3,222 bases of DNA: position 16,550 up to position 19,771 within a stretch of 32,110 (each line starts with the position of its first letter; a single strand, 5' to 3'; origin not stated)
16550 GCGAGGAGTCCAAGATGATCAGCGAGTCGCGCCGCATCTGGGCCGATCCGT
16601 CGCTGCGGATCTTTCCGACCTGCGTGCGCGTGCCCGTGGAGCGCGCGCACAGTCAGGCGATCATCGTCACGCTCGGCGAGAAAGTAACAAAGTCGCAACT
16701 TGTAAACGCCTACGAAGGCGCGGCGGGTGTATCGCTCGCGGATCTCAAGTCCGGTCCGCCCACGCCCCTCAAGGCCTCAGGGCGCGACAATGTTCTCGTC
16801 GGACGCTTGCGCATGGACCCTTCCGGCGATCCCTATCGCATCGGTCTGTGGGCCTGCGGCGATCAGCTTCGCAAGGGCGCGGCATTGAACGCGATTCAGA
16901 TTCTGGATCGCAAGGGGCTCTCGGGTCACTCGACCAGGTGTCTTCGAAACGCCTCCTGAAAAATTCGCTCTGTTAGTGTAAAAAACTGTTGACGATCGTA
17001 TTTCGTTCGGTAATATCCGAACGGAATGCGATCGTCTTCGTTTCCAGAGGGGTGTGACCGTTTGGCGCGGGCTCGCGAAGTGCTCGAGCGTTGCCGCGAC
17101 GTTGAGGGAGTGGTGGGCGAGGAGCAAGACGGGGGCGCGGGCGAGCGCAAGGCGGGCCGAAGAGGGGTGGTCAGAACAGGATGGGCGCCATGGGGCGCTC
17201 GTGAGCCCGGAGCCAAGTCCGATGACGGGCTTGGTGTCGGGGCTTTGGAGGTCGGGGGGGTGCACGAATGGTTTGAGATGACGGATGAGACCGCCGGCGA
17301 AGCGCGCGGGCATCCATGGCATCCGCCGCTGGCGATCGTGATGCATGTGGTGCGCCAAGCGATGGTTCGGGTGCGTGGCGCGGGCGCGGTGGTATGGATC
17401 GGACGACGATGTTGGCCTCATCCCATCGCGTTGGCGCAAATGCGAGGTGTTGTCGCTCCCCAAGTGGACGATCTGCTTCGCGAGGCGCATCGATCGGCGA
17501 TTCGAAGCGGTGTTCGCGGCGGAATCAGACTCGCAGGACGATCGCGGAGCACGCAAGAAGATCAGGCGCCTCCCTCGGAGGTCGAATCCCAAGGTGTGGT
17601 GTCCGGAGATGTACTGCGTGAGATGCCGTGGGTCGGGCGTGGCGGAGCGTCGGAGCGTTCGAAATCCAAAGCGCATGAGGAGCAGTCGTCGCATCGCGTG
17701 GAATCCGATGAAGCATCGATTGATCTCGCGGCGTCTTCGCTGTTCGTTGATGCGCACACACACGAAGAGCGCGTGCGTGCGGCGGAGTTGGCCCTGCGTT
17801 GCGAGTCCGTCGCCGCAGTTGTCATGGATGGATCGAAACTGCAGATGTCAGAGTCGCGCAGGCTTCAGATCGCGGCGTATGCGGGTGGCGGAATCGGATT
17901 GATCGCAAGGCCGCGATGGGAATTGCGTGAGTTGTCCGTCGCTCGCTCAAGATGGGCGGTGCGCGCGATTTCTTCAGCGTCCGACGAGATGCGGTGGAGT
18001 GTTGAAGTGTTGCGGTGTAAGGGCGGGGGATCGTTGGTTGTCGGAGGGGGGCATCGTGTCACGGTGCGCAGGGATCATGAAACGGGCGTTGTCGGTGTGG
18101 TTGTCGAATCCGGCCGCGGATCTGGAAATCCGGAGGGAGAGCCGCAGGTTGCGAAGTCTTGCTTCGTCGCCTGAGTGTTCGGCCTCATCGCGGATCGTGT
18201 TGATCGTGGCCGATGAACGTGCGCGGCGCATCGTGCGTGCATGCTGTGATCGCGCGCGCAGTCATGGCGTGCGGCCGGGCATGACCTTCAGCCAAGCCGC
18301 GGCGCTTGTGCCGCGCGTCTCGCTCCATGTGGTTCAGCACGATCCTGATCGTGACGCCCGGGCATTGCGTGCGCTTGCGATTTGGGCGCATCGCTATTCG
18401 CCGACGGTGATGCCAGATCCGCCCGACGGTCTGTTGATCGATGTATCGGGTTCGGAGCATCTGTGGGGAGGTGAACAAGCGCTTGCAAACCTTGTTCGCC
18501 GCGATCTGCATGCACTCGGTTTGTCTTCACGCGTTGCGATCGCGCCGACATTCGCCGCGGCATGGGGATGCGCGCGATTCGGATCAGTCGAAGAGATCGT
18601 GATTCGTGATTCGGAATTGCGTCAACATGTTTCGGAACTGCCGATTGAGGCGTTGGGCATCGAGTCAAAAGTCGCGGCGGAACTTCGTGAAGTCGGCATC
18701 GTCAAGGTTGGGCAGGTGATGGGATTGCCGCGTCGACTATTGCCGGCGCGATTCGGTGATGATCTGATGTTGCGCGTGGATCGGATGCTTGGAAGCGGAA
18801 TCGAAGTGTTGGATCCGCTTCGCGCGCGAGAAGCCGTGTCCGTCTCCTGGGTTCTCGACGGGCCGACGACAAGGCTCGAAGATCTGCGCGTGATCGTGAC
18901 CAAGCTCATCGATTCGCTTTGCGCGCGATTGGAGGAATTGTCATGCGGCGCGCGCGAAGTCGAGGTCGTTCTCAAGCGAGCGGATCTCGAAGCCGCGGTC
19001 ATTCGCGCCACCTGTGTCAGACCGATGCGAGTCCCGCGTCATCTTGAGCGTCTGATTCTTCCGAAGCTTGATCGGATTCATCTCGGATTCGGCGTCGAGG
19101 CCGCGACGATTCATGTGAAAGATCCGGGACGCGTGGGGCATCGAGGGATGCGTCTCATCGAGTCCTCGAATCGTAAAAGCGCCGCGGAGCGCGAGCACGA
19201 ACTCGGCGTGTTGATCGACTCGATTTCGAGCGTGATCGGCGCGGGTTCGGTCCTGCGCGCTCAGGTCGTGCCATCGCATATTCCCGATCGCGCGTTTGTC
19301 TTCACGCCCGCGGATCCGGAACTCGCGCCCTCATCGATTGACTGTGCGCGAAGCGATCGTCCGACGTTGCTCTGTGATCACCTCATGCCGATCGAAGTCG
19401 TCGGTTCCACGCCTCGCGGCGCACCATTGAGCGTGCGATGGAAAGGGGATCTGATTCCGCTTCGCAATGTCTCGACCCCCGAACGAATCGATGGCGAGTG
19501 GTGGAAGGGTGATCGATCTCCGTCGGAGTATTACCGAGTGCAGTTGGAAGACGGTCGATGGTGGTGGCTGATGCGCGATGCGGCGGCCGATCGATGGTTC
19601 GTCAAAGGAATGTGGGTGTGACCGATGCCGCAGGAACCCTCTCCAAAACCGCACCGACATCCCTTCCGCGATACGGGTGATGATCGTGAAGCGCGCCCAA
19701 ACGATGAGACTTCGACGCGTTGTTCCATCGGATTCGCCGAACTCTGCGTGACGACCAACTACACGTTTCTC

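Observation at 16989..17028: Perfect 20-bp palindrome wrapped around the -10 box of a near-consensus promoter, directly upstream of a nearly leaderless imuA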

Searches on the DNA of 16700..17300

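Call 71: search_rna_families(source=window, start=16700, end=17300, threshold=evalue, max_evalue=1)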
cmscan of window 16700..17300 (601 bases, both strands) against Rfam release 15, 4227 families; matches with E-value up to 1: 2.
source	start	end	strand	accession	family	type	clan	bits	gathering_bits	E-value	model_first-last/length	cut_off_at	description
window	16983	17043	+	RF04076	mir-H11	Gene; miRNA;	-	29.1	70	0.0032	1-72/72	no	mir-H11 microRNA precursor family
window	16983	17043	-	RF04076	mir-H11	Gene; miRNA;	-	22.3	70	0.18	1-72/72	no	mir-H11 microRNA precursor family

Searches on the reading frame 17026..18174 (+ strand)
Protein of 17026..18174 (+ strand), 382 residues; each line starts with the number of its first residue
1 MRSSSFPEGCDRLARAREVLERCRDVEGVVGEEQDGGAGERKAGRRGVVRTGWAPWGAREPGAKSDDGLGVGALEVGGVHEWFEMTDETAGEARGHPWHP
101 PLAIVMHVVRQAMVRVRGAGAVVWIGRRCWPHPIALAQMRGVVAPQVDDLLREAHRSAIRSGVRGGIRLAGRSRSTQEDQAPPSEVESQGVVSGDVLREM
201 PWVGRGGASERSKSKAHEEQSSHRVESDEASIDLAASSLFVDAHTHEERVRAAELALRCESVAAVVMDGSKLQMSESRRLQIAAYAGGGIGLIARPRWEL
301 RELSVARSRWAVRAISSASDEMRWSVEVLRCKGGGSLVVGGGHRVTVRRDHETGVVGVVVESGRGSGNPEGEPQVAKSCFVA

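Call 4: search_protein_families(library=pfam, proteins=[window:17026-18174:+])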
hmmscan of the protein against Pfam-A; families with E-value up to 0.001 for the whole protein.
window:17026-18174:+ (382 aa): 0 families

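Call 7: search_protein_families(library=ncbifam, proteins=[window:17026-18174:+], max_evalue=0.01)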
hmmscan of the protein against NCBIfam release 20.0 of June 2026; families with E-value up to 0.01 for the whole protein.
window:17026-18174:+ (382 aa): 1 family
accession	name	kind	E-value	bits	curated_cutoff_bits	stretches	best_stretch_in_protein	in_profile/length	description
NF033429.2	ImuA_translesion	equivalog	3.5e-09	36.8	150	1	238-333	91-181/181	translesion DNA synthesis-associated protein ImuA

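Call 11: find_related_loci(query=window:17026-18174:+, collection=genome_contigs, flank=6000)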
Query window:17026-18174:+ (382 aa) in genome_contigs; peptide patterns used: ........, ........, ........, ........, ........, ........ (x = any residue, [..] = any of these).
30 stretches matched a pattern, but none encodes a relative of the query by tblastn (E <= 1e-3).

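Call 12: find_homologous_proteins(query=window:17026-18174:+, max_evalue=0.001)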
Query window:17026-18174:+ (382 aa): 9 proteins with E <= 0.001 among 8000 candidates.
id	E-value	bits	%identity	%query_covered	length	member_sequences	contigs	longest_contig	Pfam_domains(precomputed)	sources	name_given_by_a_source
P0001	2.0e-239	812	98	100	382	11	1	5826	-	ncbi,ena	-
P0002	5.2e-164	564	79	88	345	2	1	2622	-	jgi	jgi:hypothetical protein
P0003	1.5e-44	171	58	33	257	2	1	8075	-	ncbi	-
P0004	5.1e-39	153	50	34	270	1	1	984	-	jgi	jgi:protein ImuA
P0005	1.3e-35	141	56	31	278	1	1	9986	-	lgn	-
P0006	5.9e-30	123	54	32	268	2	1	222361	-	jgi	jgi:hypothetical protein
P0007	4.7e-29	120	49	32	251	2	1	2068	-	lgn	-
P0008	4.3e-24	104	44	37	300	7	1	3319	-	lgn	-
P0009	2.8e-23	101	45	30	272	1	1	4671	-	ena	-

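Call 13: find_encoding_contigs(protein=P0001, flank=6000, max_places=4)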
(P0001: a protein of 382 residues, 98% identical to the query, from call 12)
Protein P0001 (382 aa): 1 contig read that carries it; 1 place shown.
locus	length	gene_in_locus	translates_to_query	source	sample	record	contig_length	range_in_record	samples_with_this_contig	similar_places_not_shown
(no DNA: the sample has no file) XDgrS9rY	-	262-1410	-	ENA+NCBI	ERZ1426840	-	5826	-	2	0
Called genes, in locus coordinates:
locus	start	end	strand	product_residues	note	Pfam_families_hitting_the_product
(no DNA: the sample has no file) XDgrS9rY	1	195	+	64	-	?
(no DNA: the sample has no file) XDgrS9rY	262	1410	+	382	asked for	-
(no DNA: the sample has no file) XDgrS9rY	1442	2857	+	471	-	PF00817:IMS, PF11799:IMS_C (faint)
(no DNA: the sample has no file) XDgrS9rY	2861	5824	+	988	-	?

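Call 14: find_encoding_contigs(protein=P0002, flank=6000, max_places=4)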
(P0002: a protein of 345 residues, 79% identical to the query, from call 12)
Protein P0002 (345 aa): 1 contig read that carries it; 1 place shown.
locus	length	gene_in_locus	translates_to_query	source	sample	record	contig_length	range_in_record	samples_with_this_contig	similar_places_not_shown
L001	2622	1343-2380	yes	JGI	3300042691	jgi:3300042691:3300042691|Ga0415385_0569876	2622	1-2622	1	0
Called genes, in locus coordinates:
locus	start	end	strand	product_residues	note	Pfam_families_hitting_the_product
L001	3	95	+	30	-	?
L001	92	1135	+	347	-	PF01118:Semialdhyde_dh, PF02774:Semialdhyde_dhC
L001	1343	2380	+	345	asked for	-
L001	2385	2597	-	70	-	-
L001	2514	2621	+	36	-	?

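Call 15: find_encoding_contigs(protein=P0006, flank=8000, max_places=3)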
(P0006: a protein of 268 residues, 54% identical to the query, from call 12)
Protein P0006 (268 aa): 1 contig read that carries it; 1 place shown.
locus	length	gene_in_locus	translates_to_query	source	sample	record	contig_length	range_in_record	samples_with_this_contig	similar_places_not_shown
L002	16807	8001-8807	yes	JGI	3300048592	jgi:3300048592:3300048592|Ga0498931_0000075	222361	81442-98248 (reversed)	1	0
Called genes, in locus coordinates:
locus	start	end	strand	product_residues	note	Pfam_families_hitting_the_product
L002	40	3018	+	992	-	PF02347:GDC-P, PF01212:Beta_elim_lyase, PF21478:GcvP2_C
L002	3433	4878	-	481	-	PF14863:Alkyl_sulf_dimr (faint), PF12895:ANAPC3 (faint), PF13428:TPR_14 (faint), PF14559:TPR_19 (faint), PF00515:TPR_1 (faint), PF07719:TPR_2 (faint), PF00685:Sulfotransfer_1, PF13469:Sulfotransfer_3, +1 more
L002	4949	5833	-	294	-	-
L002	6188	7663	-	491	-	PF13167:GTP-bdg_N, PF16360:GTP-bdg_M, PF01926:MMR_HSR1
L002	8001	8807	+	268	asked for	-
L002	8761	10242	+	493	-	PF00817:IMS, PF11799:IMS_C (weak)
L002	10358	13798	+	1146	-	PF02811:PHP, PF07733:DNA_pol3_alpha, PF17657:DNA_pol3_finger, PF14579:HHH_6, PF01336:tRNA_anti-codon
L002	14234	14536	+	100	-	-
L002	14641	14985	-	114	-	PF00076:RRM_1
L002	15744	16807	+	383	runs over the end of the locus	PF04055:Radical_SAM, PF12544:LAM_C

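Call 18: find_encoding_contigs(protein=P0003, flank=6000, max_places=3)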
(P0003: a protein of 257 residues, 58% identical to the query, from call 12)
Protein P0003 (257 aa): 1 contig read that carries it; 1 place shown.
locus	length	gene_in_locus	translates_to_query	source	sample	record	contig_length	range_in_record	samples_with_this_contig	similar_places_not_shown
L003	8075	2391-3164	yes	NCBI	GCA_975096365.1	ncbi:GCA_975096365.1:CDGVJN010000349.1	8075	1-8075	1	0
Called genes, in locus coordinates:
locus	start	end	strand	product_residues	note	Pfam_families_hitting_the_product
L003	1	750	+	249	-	?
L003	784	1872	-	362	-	PF01926:MMR_HSR1, PF06071:YchF-GTPase_C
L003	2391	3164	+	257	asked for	-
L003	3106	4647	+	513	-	PF00817:IMS, PF11799:IMS_C (faint)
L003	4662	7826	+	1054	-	PF02811:PHP, PF07733:DNA_pol3_alpha, PF17657:DNA_pol3_finger, PF14579:HHH_6, PF01336:tRNA_anti-codon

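Call 19: find_encoding_contigs(protein=P0005, flank=6000, max_places=3)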
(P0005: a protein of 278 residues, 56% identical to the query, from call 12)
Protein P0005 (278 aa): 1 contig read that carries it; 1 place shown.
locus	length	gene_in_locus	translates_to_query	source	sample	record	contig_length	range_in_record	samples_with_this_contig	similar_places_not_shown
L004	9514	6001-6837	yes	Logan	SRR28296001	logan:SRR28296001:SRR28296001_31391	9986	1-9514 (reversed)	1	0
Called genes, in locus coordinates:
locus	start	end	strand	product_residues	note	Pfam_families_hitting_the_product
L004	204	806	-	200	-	PF02411:MerT, PF00403:HMA (weak)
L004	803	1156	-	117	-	-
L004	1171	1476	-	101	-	PF02583:Trns_repr_metal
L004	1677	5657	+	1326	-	PF00246:Peptidase_M14, PF26549:Tricorn_N, PF00930:DPPIV_N, PF00326:Peptidase_S9, PF01738:DLH, PF12146:Hydrolase_4 (faint), PF02129:Peptidase_S15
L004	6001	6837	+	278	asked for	-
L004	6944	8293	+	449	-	PF11799:IMS_C (faint)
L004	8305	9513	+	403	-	?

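Call 20: find_encoding_contigs(protein=P0009, flank=6000, max_places=3)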
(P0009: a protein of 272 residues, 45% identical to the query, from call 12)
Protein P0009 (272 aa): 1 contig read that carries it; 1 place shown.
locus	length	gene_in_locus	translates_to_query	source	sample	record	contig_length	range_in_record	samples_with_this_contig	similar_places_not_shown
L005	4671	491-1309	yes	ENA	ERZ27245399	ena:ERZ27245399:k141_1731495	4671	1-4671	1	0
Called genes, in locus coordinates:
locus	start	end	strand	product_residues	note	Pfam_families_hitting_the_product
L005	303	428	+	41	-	-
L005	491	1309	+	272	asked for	-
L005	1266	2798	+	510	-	PF00817:IMS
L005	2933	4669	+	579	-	?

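Call 21: find_encoding_contigs(protein=P0008, flank=6000, max_places=3)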
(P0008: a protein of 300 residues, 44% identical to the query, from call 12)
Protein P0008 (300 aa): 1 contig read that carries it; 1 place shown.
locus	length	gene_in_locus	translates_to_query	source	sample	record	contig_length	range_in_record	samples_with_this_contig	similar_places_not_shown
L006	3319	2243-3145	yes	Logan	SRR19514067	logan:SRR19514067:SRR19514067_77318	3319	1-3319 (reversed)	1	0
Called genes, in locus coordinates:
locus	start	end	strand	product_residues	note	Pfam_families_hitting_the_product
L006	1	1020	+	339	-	?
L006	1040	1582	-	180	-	PF00702:Hydrolase, PF12710:HAD (weak), PF13419:HAD_2, PF13242:Hydrolase_like (weak)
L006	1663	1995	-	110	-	-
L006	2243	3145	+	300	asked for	-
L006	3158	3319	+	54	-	?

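Call 24: find_related_loci(query=A1, collection=genome_contigs, flank=3000)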
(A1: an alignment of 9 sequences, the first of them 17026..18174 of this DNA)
Query A1 (382 aa) in genome_contigs; peptide patterns used: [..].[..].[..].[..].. (x = any residue, [..] = any of these).
127 stretches matched a pattern; 82 encode a relative of the query (tblastn E <= 1e-3); the best 80 are kept; 80 distinct loci.
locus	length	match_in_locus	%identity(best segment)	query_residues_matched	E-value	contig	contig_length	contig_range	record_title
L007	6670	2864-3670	37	94-370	5e-32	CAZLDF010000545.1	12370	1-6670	MAG TPA_asm: uncultured Isosphaeraceae bacterium isolate binchicken_co31_387 genome assembly, contig: k141_469246, whole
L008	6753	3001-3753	35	36-333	5e-32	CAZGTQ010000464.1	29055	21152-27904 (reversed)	MAG TPA_asm: uncultured Planctomycetaceae bacterium isolate binchicken_co31_237 genome assembly, contig: k141_341371, wh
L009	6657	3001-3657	51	66-375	1e-28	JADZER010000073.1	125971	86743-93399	MAG: Phycisphaerales bacterium isolate SJ83 c_000001721604, whole genome shotgun sequence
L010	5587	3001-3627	47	73-370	2e-27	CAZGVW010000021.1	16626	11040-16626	MAG TPA_asm: uncultured Phycisphaeraceae bacterium isolate binchicken_co31_39 genome assembly, contig: k141_391499, whol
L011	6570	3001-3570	55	71-354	4e-27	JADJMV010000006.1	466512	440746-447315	MAG: Phycisphaerales bacterium isolate EsbW_18-Q3-R4-48_BATAC.72 tig00004423-10-4648780, whole genome shotgun sequence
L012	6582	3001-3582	51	72-362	3e-27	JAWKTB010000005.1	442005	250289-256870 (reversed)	MAG: Phycisphaerales bacterium isolate ABC1.169 ABC1.169.fa-5, whole genome shotgun sequence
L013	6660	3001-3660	50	66-375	6e-27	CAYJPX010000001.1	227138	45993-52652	MAG TPA_asm: uncultured Phycisphaeraceae bacterium isolate ERP124720_co1_204 genome assembly, contig: NODE_62_length_227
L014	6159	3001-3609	49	66-362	1e-26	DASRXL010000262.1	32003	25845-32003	MAG TPA_asm: Phycisphaerales bacterium isolate SMAG_U12108 k141_406367, whole genome shotgun sequence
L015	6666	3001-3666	33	70-337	1e-25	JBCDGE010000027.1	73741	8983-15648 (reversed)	MAG: Planctomycetota bacterium isolate P01_H01_bin.125 k141_83466_length_73741_cov_59.5209, whole genome shotgun sequenc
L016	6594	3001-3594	42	80-376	7e-26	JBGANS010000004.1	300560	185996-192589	MAG: Phycisphaerales bacterium isolate MAG_MBR_H10.70 MBRH10-70_opera_contig_151, whole genome shotgun sequence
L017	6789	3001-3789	31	74-348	2e-25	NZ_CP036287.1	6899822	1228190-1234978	Engelhardtia mirabilis strain Pla133 chromosome, complete genome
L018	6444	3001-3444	46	238-367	4e-25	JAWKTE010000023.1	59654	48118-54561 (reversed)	MAG: Phycisphaerales bacterium isolate AC1.149 AC1.149.fa-23, whole genome shotgun sequence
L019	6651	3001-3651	48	57-363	2e-24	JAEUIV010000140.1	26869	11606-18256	MAG: Phycisphaerae bacterium isolate new MAG-52 k141_2396833, whole genome shotgun sequence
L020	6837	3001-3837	32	57-370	3e-24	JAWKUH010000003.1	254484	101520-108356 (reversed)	MAG: Planctomycetota bacterium isolate BC2.32 BC2.32.fa-3, whole genome shotgun sequence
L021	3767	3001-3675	44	54-369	2e-24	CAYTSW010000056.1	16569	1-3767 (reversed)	MAG TPA_asm: uncultured Phycisphaeraceae bacterium isolate binchicken_co8_44 genome assembly, contig: NODE_6038_length_1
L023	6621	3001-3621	49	58-337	5e-24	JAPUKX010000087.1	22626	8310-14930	MAG: Planctomycetota bacterium isolate KW1-S15_31 KW1-S15_31_cg87, whole genome shotgun sequence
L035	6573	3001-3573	49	74-363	5e-20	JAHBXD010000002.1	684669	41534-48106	MAG: Phycisphaeraceae bacterium isolate ACE_PLA15 PLA15_2, whole genome shotgun sequence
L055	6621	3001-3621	41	18-332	3e-16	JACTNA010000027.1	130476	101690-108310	MAG: Planctomycetota bacterium isolate BJ19 scaffold_111, whole genome shotgun sequence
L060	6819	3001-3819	27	71-358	2e-13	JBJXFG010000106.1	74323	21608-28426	MAG: Phycisphaerales bacterium isolate F1F2.bin.516 k127_1889354, whole genome shotgun sequence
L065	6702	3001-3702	34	27-354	2e-12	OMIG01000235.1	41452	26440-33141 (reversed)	Proteobacteria bacterium isolate AM_0240 genome assembly, contig: DGE0008AM2008_1_188838, whole genome shotgun sequence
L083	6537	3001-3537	34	54-332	2e-6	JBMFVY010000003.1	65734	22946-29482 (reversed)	MAG: Phycisphaerae bacterium isolate KM4364-04 NODE_3_length_65734_cov_113.284722, whole genome shotgun sequence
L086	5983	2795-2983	31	71-131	2e-4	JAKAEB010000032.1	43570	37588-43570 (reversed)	MAG: Planctomycetota bacterium isolate WY1.bin118 NODE_1257_length_43570_cov_2.285178, whole genome shotgun sequence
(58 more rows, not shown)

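Call 40: search_protein_families(library=pfam, proteins=[L060:2016-2777:+, L055:2230-2745:+, L086:2058-2435:+, L083:2399-2749:+, L035:2403-2732:-, L083:1834-2775:-, L065:1591-2049:+, L023:1482-1925:+], max_evalue=0.01)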
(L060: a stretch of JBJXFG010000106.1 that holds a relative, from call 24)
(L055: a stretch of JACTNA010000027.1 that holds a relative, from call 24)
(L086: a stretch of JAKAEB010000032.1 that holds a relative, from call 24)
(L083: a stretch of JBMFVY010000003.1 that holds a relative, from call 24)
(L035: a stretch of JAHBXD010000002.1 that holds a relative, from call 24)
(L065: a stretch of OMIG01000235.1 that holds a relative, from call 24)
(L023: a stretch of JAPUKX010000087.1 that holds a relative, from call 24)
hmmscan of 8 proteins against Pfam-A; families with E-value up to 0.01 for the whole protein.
L060:2016-2777:+ (253 aa): 1 family
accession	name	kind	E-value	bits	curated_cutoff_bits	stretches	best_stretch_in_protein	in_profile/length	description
PF02586.19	SRAP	-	5e-68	229.3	27.1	1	1-231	1-214/214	SOS response associated peptidase (SRAP)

L055:2230-2745:+ (171 aa): 0 families

L086:2058-2435:+ (125 aa): 0 families

L083:2399-2749:+ (116 aa): 0 families

L035:2403-2732:- (109 aa): 0 families

L083:1834-2775:- (313 aa): 1 family
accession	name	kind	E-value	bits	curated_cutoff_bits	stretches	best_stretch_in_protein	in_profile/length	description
PF03279.18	Lip_A_acyltrans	-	1.2e-36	126.9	22.3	1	19-297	22-295/295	Bacterial lipid A biosynthesis acyltransferase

L065:1591-2049:+ (152 aa): 1 family
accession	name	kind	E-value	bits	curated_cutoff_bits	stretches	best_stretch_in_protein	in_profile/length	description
PF00072.30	Response_reg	-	1.1e-26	93.6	30.2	1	31-143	1-110/111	Response regulator receiver domain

L023:1482-1925:+ (147 aa): 0 families

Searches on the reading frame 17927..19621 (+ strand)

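Call 4: search_protein_families(library=pfam, proteins=[window:17927-19621:+])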
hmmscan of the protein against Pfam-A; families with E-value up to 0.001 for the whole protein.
window:17927-19621:+ (564 aa): 2 families
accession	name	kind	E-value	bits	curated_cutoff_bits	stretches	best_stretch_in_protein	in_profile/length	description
PF00817.25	IMS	-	8.9e-16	58.6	23.2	1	92-213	23-144/148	impB/mucB/samB family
PF11799.13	IMS_C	-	2.3e-06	28.4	20.7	1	303-399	3-98/109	impB/mucB/samB family C-terminal domain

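Call 7: search_protein_families(library=ncbifam, proteins=[window:17927-19621:+], max_evalue=0.01)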
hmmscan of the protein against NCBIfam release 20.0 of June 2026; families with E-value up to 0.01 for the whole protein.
window:17927-19621:+ (564 aa): 8 families
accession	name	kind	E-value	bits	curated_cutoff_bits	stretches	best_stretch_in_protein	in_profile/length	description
NF002848.0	PRK03103.1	subfamily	2.6e-19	69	381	1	91-361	30-310/410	DNA polymerase IV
NF002677.0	PRK02406.1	equivalog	6.4e-15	55.1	256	1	90-362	32-307/357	DNA polymerase IV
NF002751.0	PRK02794.1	equivalog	1.1e-14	54.1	371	1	98-373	70-347/425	DNA polymerase IV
NF003015.0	PRK03858.1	subfamily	3.3e-12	46.2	367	1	102-365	40-305/399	DNA polymerase IV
NF002492.0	PRK01810.1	equivalog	7.7e-12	44.6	399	1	87-356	33-305/412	DNA polymerase IV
NF002882.0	PRK03348.1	equivalog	1.4e-06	27.4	389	1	99-365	39-309/461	DNA polymerase IV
NF002883.0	PRK03352.1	equivalog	2.4e-06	27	330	1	96-384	39-326/347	DNA polymerase IV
NF010731.0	PRK14133.1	equivalog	4.7e-05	22.8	362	1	92-357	30-293/352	DNA polymerase IV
